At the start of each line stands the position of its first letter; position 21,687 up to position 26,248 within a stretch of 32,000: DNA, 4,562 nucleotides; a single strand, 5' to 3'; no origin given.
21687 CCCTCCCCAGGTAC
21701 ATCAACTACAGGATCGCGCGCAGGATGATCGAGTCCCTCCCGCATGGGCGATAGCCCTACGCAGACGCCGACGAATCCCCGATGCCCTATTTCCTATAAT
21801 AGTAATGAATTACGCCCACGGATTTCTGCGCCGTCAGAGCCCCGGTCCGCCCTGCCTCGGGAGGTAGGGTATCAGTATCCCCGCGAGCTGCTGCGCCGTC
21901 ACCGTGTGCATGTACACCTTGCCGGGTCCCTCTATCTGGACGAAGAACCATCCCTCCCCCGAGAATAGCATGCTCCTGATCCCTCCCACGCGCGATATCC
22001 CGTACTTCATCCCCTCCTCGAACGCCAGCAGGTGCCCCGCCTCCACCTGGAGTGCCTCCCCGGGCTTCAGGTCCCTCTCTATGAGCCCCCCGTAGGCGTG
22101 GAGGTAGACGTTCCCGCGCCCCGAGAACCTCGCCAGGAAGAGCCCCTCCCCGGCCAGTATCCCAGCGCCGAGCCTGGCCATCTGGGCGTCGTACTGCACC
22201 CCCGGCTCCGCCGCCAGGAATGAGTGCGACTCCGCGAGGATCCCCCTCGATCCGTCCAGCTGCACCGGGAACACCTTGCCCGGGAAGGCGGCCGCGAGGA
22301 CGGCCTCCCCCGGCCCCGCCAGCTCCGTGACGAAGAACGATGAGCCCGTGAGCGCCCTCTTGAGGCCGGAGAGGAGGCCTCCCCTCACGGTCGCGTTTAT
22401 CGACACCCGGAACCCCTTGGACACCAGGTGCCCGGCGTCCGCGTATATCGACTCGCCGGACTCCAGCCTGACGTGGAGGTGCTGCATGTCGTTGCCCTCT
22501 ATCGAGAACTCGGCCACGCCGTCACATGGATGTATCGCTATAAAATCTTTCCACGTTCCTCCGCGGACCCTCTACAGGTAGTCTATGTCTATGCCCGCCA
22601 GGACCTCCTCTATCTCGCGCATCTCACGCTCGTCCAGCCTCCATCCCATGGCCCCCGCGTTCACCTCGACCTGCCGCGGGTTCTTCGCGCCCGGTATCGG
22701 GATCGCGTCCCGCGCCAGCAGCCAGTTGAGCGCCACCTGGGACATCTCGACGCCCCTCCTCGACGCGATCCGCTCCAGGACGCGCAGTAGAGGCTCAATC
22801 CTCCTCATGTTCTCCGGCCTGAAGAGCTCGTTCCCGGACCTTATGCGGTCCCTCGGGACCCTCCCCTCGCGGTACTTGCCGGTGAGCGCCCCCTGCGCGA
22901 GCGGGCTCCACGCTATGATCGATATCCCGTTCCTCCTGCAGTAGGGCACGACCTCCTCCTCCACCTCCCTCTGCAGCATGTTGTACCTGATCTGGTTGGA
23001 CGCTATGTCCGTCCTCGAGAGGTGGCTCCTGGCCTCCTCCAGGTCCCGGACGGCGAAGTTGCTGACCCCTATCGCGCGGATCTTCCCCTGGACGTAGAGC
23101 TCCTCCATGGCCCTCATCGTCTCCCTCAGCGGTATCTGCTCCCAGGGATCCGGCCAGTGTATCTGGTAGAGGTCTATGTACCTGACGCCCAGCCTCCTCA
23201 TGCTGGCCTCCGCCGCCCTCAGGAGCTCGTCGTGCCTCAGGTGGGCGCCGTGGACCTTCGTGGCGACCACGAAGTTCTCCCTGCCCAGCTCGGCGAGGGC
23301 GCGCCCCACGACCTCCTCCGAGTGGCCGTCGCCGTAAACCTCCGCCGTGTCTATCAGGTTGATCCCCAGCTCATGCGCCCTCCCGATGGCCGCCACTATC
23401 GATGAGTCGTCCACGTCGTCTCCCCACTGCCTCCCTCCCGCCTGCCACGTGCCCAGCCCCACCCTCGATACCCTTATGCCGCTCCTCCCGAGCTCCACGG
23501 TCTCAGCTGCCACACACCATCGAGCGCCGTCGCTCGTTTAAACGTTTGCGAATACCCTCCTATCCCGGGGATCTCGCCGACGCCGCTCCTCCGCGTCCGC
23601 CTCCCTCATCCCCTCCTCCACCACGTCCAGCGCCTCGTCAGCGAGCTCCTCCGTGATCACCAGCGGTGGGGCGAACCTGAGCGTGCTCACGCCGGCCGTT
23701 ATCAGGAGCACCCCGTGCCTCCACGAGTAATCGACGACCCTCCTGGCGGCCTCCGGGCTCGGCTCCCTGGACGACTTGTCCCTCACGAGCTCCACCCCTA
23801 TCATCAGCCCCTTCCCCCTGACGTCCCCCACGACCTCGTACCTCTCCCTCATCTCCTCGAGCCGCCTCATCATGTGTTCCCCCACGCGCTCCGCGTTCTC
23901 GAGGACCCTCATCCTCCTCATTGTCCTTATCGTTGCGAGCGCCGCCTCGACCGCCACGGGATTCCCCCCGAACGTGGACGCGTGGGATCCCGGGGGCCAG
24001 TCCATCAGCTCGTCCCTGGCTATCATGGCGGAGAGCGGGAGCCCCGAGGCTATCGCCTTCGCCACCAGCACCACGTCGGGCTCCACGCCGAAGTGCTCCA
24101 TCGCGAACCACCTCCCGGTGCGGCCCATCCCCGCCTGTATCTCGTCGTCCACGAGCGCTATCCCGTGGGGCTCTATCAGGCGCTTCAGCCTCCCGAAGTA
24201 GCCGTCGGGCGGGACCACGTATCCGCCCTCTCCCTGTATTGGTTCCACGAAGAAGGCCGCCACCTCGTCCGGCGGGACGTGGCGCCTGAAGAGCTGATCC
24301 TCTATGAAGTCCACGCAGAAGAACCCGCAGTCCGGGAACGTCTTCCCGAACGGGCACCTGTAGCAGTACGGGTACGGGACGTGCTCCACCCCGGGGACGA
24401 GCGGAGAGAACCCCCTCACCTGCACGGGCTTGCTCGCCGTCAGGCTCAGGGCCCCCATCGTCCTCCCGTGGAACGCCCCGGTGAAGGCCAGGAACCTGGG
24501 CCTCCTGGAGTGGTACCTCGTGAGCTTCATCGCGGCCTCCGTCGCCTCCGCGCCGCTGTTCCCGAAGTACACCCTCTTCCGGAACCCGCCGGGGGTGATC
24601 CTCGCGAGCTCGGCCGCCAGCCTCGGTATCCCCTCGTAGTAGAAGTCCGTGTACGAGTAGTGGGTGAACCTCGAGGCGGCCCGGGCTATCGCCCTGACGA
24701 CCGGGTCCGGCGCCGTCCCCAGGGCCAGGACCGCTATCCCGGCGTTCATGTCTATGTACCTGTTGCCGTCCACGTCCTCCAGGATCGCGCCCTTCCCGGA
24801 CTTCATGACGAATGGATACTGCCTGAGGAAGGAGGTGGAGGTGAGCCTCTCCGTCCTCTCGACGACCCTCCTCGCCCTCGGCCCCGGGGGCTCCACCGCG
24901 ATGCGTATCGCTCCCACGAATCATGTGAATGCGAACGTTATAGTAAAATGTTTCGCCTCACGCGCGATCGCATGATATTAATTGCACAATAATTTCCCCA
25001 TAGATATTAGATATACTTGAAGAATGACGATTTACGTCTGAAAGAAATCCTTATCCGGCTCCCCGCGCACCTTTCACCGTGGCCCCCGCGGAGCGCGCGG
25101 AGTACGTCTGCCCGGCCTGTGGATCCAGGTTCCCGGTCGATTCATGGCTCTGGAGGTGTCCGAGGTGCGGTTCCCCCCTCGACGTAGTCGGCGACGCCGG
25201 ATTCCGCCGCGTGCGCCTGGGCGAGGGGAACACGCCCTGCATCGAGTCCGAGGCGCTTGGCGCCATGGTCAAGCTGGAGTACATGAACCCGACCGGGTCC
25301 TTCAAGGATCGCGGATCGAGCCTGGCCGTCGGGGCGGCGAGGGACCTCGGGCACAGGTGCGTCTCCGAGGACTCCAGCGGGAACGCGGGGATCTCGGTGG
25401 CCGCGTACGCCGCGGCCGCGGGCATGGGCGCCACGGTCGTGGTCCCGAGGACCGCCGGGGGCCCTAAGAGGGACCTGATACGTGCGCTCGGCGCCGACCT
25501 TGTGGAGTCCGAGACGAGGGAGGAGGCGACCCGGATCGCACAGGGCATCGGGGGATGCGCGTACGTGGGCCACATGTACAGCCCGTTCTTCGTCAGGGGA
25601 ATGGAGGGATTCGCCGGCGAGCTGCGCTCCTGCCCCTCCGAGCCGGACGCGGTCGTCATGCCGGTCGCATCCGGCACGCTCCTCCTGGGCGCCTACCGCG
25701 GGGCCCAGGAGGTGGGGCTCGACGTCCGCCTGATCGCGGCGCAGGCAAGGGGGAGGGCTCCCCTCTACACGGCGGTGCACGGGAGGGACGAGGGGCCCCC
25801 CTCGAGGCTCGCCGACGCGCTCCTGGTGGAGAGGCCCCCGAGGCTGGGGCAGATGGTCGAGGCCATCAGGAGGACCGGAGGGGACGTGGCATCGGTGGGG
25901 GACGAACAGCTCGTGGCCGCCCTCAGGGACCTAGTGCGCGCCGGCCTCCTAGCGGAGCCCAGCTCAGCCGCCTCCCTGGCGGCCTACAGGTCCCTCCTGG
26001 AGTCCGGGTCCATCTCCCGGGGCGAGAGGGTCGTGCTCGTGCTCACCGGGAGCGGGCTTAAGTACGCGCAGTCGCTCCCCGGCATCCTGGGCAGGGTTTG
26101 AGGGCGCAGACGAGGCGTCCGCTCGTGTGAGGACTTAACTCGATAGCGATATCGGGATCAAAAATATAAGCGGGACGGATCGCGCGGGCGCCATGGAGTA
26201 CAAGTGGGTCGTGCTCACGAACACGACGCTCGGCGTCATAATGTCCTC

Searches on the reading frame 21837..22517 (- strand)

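Call 15: search_protein_families(library=pfam, proteins=[window:21837-22517:-], max_evalue=0.01)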
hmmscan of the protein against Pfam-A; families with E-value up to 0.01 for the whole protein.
window:21837-22517:- (227 aa): 1 family
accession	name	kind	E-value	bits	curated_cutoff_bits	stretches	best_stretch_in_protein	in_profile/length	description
PF01987.23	AIM24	-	8.6e-62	208.9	25.7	1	4-205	1-204/205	Mitochondrial biogenesis AIM24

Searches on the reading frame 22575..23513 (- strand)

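Call 15: search_protein_families(library=pfam, proteins=[window:22575-23513:-], max_evalue=0.01)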
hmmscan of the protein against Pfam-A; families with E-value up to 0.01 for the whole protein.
window:22575-23513:- (313 aa): 1 family
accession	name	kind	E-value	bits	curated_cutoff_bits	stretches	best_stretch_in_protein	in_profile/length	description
PF00248.27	Aldo_ket_red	-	2.8e-81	273.2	24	1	17-305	1-290/291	Aldo/keto reductase family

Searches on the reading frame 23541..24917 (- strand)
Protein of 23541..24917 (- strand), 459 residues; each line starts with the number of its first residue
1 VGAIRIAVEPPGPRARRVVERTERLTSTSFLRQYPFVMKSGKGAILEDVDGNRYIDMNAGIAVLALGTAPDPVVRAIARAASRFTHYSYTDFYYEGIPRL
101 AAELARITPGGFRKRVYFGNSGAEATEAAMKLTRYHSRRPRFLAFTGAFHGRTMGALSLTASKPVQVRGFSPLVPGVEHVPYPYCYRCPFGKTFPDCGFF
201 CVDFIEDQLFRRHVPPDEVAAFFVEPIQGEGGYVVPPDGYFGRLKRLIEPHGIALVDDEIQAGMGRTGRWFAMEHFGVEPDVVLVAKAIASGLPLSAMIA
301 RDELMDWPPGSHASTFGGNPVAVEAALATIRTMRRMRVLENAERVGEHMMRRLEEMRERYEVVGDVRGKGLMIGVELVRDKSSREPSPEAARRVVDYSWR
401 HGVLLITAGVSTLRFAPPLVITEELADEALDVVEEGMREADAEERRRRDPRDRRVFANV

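Call 15: search_protein_families(library=pfam, proteins=[window:23541-24917:-], max_evalue=0.01)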
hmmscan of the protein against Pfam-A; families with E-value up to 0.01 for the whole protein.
window:23541-24917:- (459 aa): 1 family
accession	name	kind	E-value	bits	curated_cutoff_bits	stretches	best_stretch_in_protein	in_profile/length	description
PF00202.27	Aminotran_3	-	1.3e-111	373.6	30.5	1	34-434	9-400/403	Aminotransferase class-III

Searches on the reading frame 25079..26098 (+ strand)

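Call 15: search_protein_families(library=pfam, proteins=[window:25079-26098:+], max_evalue=0.01)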
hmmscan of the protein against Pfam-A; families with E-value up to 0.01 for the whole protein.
window:25079-26098:+ (340 aa): 9 families
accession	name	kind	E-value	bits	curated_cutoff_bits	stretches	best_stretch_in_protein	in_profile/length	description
PF00291.31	PALP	-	7.5e-65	219.6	35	1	45-324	1-295/295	Pyridoxal-phosphate dependent enzyme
PF18073.7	Zn_ribbon_LapB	-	0.00011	22.2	25.7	1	9-32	1-22/28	Rubredoxin metal binding domain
PF08271.17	Zn_Ribbon_TF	-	0.0002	21.3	29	0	4-16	15-27/43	TFIIB zinc-binding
PF23455.1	DUF7129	-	0.00043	20.4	30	1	5-34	8-37/45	Domain of unknown function (DUF7129)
PF13248.11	Zn_ribbon_3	-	0.00096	19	27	0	26-35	4-13/26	zinc-ribbon domain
PF17283.8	Zn_ribbon_SprT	-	0.0011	19.4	28.1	0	22-31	2-11/38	SprT-like zinc ribbon domain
PF23548.1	Zn_ribbon_FGT1_2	-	0.0027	17.7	27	0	3-21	15-33/35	FORGETTER1 second zinc ribbon domain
PF24441.1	DUF7560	-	0.003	17.7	27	0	6-22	3-19/44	Family of unknown function (DUF7560)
PF18439.7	zf_UBZ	-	0.0059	16.7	25.6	0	8-21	2-15/32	Ubiquitin-Binding Zinc Finger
